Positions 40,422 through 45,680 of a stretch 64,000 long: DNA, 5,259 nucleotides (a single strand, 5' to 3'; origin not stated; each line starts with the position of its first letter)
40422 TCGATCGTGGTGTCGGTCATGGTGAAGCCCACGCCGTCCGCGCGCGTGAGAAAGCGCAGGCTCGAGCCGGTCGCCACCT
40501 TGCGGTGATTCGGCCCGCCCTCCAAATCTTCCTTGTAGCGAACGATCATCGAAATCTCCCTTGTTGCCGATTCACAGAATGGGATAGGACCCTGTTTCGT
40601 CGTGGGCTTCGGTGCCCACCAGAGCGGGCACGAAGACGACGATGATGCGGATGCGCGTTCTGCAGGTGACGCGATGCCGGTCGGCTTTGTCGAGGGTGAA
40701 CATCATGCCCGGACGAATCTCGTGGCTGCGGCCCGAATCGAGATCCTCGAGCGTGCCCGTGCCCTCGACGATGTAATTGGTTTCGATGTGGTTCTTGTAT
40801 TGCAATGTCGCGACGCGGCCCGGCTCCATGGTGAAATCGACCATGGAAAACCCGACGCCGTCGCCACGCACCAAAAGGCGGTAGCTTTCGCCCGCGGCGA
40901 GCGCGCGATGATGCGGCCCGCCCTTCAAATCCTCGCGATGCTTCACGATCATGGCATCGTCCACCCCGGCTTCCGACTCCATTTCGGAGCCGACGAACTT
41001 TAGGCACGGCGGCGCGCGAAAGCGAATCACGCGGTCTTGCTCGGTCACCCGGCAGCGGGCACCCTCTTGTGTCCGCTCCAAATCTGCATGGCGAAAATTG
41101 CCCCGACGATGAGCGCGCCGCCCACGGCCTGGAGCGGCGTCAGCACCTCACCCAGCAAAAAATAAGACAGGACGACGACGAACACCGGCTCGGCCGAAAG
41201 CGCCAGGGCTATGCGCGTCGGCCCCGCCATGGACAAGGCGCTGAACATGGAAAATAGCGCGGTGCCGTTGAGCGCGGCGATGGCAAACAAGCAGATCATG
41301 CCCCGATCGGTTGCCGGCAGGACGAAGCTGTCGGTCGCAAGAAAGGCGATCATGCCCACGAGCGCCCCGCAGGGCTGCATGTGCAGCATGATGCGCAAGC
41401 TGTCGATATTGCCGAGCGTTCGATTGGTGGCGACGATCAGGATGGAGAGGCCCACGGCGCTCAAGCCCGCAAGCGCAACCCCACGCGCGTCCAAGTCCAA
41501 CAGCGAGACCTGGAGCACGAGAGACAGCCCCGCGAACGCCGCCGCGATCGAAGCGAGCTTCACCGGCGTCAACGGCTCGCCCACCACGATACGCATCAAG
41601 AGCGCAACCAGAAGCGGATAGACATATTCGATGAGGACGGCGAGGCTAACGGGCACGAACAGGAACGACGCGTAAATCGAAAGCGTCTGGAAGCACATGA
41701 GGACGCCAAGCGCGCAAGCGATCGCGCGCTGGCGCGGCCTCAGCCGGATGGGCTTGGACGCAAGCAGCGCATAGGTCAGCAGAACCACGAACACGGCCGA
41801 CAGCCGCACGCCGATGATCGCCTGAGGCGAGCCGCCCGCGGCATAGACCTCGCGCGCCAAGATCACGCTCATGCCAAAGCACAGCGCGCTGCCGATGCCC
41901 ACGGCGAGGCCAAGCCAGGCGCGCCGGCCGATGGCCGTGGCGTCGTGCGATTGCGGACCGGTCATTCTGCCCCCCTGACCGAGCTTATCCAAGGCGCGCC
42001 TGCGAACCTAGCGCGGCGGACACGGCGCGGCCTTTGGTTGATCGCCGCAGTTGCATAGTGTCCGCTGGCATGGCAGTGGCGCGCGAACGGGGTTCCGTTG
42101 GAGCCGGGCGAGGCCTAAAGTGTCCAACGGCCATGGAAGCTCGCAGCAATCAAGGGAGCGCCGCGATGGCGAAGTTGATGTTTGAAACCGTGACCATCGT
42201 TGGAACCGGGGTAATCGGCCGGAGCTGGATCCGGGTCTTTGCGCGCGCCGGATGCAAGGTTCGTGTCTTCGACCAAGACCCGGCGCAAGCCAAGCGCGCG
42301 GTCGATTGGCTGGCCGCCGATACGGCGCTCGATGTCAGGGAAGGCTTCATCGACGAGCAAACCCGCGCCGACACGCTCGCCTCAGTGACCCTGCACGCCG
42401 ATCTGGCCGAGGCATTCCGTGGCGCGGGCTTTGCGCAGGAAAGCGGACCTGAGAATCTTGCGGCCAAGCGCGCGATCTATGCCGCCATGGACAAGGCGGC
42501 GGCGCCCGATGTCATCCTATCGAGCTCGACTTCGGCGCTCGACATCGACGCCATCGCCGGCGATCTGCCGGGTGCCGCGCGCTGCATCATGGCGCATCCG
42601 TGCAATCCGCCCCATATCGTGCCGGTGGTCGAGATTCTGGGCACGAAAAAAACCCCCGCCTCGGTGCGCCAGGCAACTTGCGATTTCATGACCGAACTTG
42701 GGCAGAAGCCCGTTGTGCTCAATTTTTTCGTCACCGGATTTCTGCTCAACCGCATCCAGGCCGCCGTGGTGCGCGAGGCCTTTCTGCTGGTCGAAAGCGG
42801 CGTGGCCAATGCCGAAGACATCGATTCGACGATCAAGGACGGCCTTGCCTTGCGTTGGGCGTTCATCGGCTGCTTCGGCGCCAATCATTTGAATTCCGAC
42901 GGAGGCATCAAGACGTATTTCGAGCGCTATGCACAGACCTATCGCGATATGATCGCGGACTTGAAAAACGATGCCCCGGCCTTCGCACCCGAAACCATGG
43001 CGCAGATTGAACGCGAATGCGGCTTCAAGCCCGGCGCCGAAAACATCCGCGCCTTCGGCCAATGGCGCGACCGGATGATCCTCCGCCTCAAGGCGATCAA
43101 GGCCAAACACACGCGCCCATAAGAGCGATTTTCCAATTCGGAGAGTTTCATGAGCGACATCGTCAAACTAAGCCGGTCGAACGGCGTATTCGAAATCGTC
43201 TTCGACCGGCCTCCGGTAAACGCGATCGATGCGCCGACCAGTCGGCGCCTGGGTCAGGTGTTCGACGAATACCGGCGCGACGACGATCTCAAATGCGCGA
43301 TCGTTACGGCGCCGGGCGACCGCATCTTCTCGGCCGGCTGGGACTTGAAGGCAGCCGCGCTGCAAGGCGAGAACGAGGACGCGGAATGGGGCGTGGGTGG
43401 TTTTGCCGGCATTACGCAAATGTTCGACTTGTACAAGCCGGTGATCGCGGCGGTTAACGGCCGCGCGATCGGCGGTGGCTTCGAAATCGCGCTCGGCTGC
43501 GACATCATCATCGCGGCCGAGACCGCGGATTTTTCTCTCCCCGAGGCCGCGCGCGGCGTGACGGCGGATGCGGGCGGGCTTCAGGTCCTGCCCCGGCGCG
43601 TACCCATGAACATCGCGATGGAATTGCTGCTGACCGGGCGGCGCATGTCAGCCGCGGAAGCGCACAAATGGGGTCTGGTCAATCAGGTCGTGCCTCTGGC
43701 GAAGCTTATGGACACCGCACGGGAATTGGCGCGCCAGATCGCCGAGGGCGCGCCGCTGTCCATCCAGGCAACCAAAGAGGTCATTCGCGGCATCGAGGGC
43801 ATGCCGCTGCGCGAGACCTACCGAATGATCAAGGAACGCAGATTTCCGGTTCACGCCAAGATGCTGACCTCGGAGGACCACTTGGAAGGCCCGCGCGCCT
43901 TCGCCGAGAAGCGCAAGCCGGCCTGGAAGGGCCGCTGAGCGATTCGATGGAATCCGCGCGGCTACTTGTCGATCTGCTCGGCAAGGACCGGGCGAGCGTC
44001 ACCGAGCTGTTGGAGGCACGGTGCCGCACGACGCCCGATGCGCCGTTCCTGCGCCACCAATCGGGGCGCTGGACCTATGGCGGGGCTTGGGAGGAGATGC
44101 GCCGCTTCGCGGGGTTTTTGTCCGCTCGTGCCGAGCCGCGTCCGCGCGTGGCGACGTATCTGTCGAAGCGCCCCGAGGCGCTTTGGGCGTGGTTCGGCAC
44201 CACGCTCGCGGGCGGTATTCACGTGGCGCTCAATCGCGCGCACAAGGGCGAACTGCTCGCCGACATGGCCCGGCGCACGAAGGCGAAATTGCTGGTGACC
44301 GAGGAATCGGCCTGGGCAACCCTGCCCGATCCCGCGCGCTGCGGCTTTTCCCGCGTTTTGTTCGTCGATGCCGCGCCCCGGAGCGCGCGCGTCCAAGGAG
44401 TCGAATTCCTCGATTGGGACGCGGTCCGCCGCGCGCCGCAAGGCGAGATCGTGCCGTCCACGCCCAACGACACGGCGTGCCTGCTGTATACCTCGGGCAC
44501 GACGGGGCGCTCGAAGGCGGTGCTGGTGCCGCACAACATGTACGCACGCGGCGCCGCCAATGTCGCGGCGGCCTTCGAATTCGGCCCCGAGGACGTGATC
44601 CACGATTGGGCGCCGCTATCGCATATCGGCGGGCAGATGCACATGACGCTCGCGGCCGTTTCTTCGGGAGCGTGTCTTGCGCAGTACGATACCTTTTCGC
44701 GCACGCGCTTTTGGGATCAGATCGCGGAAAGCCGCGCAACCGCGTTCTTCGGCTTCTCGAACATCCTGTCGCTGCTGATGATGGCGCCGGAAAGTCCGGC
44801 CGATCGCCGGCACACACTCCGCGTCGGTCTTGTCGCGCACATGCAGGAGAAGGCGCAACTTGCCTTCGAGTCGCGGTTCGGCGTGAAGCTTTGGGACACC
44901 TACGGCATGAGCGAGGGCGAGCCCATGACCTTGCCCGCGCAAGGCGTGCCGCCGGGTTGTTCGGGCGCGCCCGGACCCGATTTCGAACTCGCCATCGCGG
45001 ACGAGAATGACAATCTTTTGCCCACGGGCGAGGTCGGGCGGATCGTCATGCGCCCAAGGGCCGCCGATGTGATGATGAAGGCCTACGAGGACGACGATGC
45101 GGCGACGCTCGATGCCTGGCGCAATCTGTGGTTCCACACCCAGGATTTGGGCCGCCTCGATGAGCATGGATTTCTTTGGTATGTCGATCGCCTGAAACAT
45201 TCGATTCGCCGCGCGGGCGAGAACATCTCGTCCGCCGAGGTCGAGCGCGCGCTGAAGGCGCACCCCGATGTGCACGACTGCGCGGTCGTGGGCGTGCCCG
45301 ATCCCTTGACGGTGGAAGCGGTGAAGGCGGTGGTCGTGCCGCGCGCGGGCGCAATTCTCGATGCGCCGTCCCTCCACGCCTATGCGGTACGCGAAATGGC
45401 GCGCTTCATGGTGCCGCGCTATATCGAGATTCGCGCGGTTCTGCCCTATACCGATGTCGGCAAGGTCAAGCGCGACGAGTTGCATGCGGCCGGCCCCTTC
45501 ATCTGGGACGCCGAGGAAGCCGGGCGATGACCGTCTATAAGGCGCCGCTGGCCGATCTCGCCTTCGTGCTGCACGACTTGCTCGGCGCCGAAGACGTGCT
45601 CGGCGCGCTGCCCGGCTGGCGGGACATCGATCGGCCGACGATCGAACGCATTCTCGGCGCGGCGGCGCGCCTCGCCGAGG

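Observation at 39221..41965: Two tandem solitary EctC-like cupins sandwiched between two EamA/DMT transporters, no ectA/ectB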

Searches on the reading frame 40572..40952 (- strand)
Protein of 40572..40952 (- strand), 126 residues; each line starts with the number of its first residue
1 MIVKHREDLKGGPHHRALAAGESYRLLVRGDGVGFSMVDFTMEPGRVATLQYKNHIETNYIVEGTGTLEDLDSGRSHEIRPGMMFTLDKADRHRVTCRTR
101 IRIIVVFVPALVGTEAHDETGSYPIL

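Call 3: search_protein_families(library=pfam, proteins=[window:40572-40952:-], max_evalue=0.01)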
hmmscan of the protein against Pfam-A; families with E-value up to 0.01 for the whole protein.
window:40572-40952:- (126 aa): 3 families
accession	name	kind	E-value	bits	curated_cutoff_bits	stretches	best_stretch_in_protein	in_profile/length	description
PF06339.18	Ectoine_synth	-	6.6e-38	130.3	27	1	1-125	1-125/127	Ectoine synthase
PF07883.17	Cupin_2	-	4.2e-08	33.2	27.2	1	40-107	3-70/70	Cupin domain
PF05899.18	Cupin_3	-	0.002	18.2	23.5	1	35-97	7-62/74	EutQ-like cupin domain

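Call 4: search_protein_families(library=ncbifam, proteins=[window:40572-40952:-], max_evalue=0.01)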
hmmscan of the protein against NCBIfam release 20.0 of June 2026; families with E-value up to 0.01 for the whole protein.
window:40572-40952:- (126 aa): 1 family
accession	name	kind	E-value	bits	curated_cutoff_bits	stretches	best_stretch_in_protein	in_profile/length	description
NF009806.0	PRK13290.1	subfamily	1.5e-38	131.7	128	1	1-125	1-125/130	ectoine synthase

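Call 9: find_encoding_contigs(protein=window:40572-40952:-, flank=10000, max_places=8)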
Protein window:40572-40952:- (126 aa): no gene with exactly this product is on record in the collection.

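Call 16: search_solved_structures(query=window:40572-40952:-, show_alignments=3)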
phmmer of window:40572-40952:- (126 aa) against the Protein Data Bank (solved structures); distinct sequences matched with E-value up to 0.001: 4.
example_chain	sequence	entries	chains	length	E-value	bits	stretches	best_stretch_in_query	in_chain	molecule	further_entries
5onn_A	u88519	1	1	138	2.4e-26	95.3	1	1-126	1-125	L-ectoine synthase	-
5ono_A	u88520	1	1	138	2.4e-26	95.3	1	1-126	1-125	L-ectoine synthase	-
5onm_A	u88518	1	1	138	2.7e-26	95.1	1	1-126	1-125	L-ectoine synthase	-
5bxx_A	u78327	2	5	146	2.3e-25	92.1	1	2-124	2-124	L-ectoine synthase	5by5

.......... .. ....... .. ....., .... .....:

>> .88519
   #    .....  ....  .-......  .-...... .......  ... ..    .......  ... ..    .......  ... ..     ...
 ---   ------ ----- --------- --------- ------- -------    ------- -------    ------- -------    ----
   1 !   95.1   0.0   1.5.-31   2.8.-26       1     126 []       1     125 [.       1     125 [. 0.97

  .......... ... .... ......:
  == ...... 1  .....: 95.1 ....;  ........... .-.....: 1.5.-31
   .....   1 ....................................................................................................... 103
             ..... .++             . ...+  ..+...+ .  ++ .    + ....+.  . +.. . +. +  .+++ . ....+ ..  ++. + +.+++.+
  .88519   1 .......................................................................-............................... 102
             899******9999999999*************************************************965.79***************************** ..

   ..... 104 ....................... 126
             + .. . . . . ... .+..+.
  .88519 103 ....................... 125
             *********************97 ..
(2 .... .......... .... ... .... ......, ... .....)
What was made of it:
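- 40572..40952 (-): EctC-like copy A, 126 aa. A diverged paralogue with Gly21, Val38, Phe40, Gln51, Phe85 in place of the Tyr Fe-ligand, and Val105. PDB 5ONN matches at E 2.4e-26 (call 16).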

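Call 27: find_related_loci(query=A1, collection=genome_contigs, flank=10000)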
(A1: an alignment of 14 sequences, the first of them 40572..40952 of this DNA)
Query A1 (126 aa) in genome_contigs; peptide patterns used: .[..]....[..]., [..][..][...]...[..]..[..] (x = any residue, [..] = any of these).
137 stretches matched a pattern; 106 encode a relative of the query (tblastn E <= 1e-3); the best 80 are kept; 80 distinct loci.
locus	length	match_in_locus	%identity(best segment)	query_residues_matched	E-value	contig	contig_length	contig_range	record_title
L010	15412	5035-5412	97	1-126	2e-80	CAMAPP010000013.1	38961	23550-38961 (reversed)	MAG: Rhizobium sp. Q54 isolate AH-24oct19-206 genome assembly, contig: AH-24oct19-C2074, whole genome shotgun sequence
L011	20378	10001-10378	74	1-126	1e-60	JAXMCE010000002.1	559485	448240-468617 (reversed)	MAG: Alphaproteobacteria bacterium isolate STL-PRO2 C2.23.fa-2, whole genome shotgun sequence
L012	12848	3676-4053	74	1-126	3e-60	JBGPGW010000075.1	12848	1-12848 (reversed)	MAG: Alphaproteobacteria bacterium isolate OBJ_0618_7090110_373 k141_681966_length_12848_cov_161.8110, whole genome shot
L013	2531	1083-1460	62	1-126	2e-50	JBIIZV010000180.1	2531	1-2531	MAG: Candidatus Nanopelagicales bacterium isolate ME2006-06-22D9_3300042569_group2_bin70 Rohwer_bin378_scaffold_71691_c1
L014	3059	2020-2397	61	1-126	9e-50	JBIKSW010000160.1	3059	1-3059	MAG: Candidatus Nanopelagicales bacterium isolate ME2015-07-01_3300042455_group6_bin3 Rohwer_bin380_scaffold_45998_c1, w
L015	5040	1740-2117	61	1-126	1e-49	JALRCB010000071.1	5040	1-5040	MAG: Candidatus Nanopelagicales bacterium isolate HQM.3 NODE_71_length_5040_cov_2.478138, whole genome shotgun sequence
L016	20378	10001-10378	61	1-126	1e-49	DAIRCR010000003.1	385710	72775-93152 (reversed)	MAG TPA_asm: Candidatus Nanopelagicales bacterium isolate CTOTU2214 NODE_7_length_385710_cov_7.395602, whole genome shot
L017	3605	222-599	61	1-126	1e-49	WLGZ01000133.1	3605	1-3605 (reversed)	MAG: Actinomycetota bacterium isolate UFOp-RE-4nov15-112 RE-4nov15-112-c133, whole genome shotgun sequence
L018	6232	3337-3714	61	1-126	1e-49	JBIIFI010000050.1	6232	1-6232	MAG: Candidatus Nanopelagicales bacterium isolate ME2001-05-21pf_3300042465_group1_bin157 Rohwer_bin374_scaffold_11990_c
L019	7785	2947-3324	61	1-126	1e-49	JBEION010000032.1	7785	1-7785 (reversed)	MAG: Candidatus Nanopelagicales bacterium isolate Sample-106-S6-bin-12 Sample_106_S6-bin_12-k141_1486257, whole genome s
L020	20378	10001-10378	61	1-126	1e-49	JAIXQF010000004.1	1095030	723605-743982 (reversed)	MAG: Actinomycetales bacterium isolate C4_MAG_00016 pond_C4_MAG_00016_000000000003, whole genome shotgun sequence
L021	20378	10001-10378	61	1-126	2e-49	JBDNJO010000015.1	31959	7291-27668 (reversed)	MAG: Candidatus Nanopelagicales bacterium isolate metabat2.80.ELB k141_95195, whole genome shotgun sequence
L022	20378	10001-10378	60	1-126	1e-49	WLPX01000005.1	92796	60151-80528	MAG: Actinomycetota bacterium isolate UFOp-RH-26jul17-237 RH-26jul17-237-c5, whole genome shotgun sequence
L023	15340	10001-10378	60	1-126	5e-49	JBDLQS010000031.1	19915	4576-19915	MAG: Actinomycetota bacterium isolate icacos_2019_sw_WHONDRS-S19S_0094_B_bin.102 scaffold_535278, whole genome shotgun s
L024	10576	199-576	60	1-126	1e-48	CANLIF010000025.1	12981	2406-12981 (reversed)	MAG: Actinobacteria bacterium isolate TE-Jun18-233 genome assembly, contig: TE-Jun18-C7099, whole genome shotgun sequenc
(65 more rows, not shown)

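Call 50: find_related_loci(query=A2, collection=metagenome_contigs, flank=6000)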
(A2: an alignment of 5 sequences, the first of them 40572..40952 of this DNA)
Query A2 (126 aa) in metagenome_contigs; peptide patterns used: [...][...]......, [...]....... (x = any residue, [..] = any of these).
118 stretches matched a pattern; 2 encode a relative of the query (tblastn E <= 1e-3); 2 distinct loci.
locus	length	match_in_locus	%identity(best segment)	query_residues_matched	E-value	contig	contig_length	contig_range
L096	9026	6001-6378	84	1-126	1e-72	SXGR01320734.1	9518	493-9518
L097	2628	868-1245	74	1-126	1e-61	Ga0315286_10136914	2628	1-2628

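Call 69: predict_structure(alignment_id=A3)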
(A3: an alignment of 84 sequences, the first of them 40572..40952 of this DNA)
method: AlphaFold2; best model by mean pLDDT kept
length: 126 residues; sequences in the alignment: 84
mean_pLDDT: 93.8   pTM: 0.86
mean pLDDT of the five models: 93.8, 92.1, 91.2, 90.5, 90.0
residues with pLDDT >= 90: 107; 70-90: 16; 50-70: 3; < 50: 0
segments of 3 or more residues with pLDDT < 50: none
pLDDT, mean of each block of 10 residues (from residue 1): 96 92 96 97 96 94 99 98 96 97 97 83 70
secondary structure, 60 per line:
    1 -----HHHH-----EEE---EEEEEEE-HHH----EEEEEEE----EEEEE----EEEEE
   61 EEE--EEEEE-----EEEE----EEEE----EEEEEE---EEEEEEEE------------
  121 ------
elements in order: H6-9 E15-17 E21-27 E36-42 E47-51 E56-63 E66-70 E76-79 E84-87 E92-97 E101-108

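Call 71: fold_search(model_id=the predicted structure, library=pdb)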
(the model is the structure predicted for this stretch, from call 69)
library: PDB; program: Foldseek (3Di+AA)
matches with E <= 10: 1926; with E <= 0.001: 634
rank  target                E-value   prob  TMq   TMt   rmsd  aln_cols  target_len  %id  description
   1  5bxx_B                3.7e-13  1.00  0.86  0.96   1.1       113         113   38  Crystal structure of the ectoine synthase from the cold-adapted marine bacterium Sphingopyxis alaskensis (released 2016-04-27)
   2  5bxx_D                6.7e-13  1.00  0.83  0.93   1.1       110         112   38  Crystal structure of the ectoine synthase from the cold-adapted marine bacterium Sphingopyxis alaskensis (released 2016-04-27)
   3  5bxx_C                7.1e-13  1.00  0.84  0.95   1.2       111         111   38  Crystal structure of the ectoine synthase from the cold-adapted marine bacterium Sphingopyxis alaskensis (released 2016-04-27)
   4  5onm                  1.2e-12  1.00  0.87  0.80   4.4       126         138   40  Crystal Structure of Ectoine Synthase from P. lautus (released 2018-08-22)
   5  5onn                  1.3e-12  1.00  0.87  0.80   4.4       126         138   40  Crystal Structure of Ectoine Synthase from P. lautus (released 2018-08-22)
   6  5bxx_A                1.6e-12  1.00  0.87  0.91   1.7       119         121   39  Crystal structure of the ectoine synthase from the cold-adapted marine bacterium Sphingopyxis alaskensis (released 2016-04-27)
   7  5ono                  1.7e-12  1.00  0.87  0.80   4.4       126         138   40  Crystal Structure of Ectoine Synthase from P. lautus (released 2018-08-22)
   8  5by5                  1.8e-12  1.00  0.86  0.94   1.4       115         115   38  High resolution structure of the ectoine synthase from the cold-adapted marine bacterium Sphingopyxis alaskensis (released 2016-04-27)
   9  3ht1                  6.4e-08  1.00  0.68  0.61   4.3       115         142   22  1.2A structure of the polyketide cyclase RemF from Streptomyces resistomycificus (released 2009-10-13)
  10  3ht2_A                7.5e-08  1.00  0.72  0.64   2.2       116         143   22  Zink containing polyketide cyclase RemF from Streptomyces resistomycificus (released 2009-10-13)
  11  2pyt_A                9.9e-08  1.00  0.64  0.63   2.2       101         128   14  Crystal structure of a putative ethanolamine utilization protein q (eutq, stm2468) from salmonella typhimurium lt2 at  (released 2007-05-29)
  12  9bwf_B                1.2e-07  1.00  0.68  0.72   2.6       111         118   20  Crystal structure of cellulose oxidative enzyme without ligand (released 2024-12-04)
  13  2pyt_B                1.3e-07  1.00  0.62  0.63   1.7        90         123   16  Crystal structure of a putative ethanolamine utilization protein q (eutq, stm2468) from salmonella typhimurium lt2 at  (released 2007-05-29)
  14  9bwi_B                1.4e-07  1.00  0.67  0.71   2.6       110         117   19  Crystal structure of cellulose oxidative enzyme in acidic pH with glycerol (released 2024-12-11)
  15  9bwf_A                1.5e-07  1.00  0.67  0.72   2.6       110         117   19  Crystal structure of cellulose oxidative enzyme without ligand (released 2024-12-04)
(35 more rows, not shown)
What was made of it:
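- On Ectoine synthase family (Pfam PF06339 / NCBIfam NF009806): Its top 8 Foldseek hits are 5BXX, 5BY5 and 5ONM-O, with TM 0.83-0.96 and rmsd 1.1-1.7 Å to 5BXX (calls 69, 71).
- Closest known: Bona fide ectoine synthase EctC. Same: Same predicted fold, TM 0.86-0.96 (call 71).
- Closest known: Other cyclising cupins such as the polyketide cyclase RemF. Same: It is the next-best structural match after the EctC structures (call 71).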

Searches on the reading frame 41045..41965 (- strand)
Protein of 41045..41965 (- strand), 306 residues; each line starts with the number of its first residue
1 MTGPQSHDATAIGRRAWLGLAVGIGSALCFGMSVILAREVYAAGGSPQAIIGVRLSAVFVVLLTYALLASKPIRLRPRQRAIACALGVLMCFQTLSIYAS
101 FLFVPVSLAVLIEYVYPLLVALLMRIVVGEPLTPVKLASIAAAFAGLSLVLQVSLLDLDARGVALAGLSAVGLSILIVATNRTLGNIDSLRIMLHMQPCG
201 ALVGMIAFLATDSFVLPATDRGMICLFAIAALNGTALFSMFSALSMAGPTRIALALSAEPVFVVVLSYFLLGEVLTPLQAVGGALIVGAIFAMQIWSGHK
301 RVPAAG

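Call 3: search_protein_families(library=pfam, proteins=[window:41045-41965:-], max_evalue=0.01)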
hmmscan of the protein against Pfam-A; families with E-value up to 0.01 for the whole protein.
window:41045-41965:- (306 aa): 2 families
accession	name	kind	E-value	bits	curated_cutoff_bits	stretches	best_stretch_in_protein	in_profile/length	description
PF00892.27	EamA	-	1.5e-25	90.5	28.2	2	161-292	2-132/135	EamA-like transporter family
PF03151.22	TPT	-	5.5e-06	26.4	30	1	35-288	19-285/291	Triose-phosphate Transporter family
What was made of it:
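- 41045..41965 (-): Upstream DMT/EamA permease, 306 aa from the ATG. The ORF extends to a TTG at 41992. First gene of the presumed operon. PF00892 EamA, 2 domains, 90.5 bits (call 3).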

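Call 4: search_protein_families(library=ncbifam, proteins=[window:41045-41965:-], max_evalue=0.01)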
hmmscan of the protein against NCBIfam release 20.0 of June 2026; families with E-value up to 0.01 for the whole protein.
window:41045-41965:- (306 aa): 2 families
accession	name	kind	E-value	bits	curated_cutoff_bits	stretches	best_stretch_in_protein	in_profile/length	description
TIGR00950.1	2A78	equivalog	6.1e-15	55.3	230.2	1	31-289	2-262/264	carboxylate/amino acid/amine transporter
NF050091.1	ArAmAcExpYddG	equivalog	5.7e-09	35.9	300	2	46-228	31-216/285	aromatic amino acid exporter YddG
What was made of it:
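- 41045..41965 (-): NCBIfam gives only sub-threshold hits: 2A78 at 55 bits and YddG at 36 bits (call 4).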

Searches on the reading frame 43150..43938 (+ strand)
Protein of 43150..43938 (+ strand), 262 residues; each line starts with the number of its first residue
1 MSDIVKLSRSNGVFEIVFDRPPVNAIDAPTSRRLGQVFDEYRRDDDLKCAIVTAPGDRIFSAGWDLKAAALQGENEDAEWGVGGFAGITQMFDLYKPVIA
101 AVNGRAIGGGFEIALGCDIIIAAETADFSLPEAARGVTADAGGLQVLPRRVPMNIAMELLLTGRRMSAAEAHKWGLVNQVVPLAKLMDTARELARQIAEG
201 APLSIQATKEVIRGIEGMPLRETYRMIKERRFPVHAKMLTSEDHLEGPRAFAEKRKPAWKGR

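Call 33: search_protein_families(library=pfam, proteins=[window:43150-43938:+], max_evalue=0.0001)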
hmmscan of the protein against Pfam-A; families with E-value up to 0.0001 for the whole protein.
window:43150-43938:+ (262 aa): 2 families
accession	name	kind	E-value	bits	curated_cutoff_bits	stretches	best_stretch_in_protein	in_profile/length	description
PF00378.25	ECH_1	-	6.8e-68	229.2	27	1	9-261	2-250/251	Enoyl-CoA hydratase/isomerase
PF16113.10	ECH_2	-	1.7e-32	113.7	27.2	1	19-195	7-186/335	Enoyl-CoA hydratase/isomerase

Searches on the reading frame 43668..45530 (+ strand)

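Call 34: search_protein_families(library=pfam, proteins=[window:43668-45530:+], max_evalue=0.0001)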
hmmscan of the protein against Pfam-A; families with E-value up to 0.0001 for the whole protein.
window:43668-45530:+ (620 aa): 2 families
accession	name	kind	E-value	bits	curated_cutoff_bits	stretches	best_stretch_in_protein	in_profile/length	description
PF00501.34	AMP-binding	-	2.7e-56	191.5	29.9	1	115-464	1-377/384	AMP-binding enzyme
PF13193.12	AMP-binding_C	-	1.2e-15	58.6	24.5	1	524-599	1-76/76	AMP-binding enzyme C-terminal domain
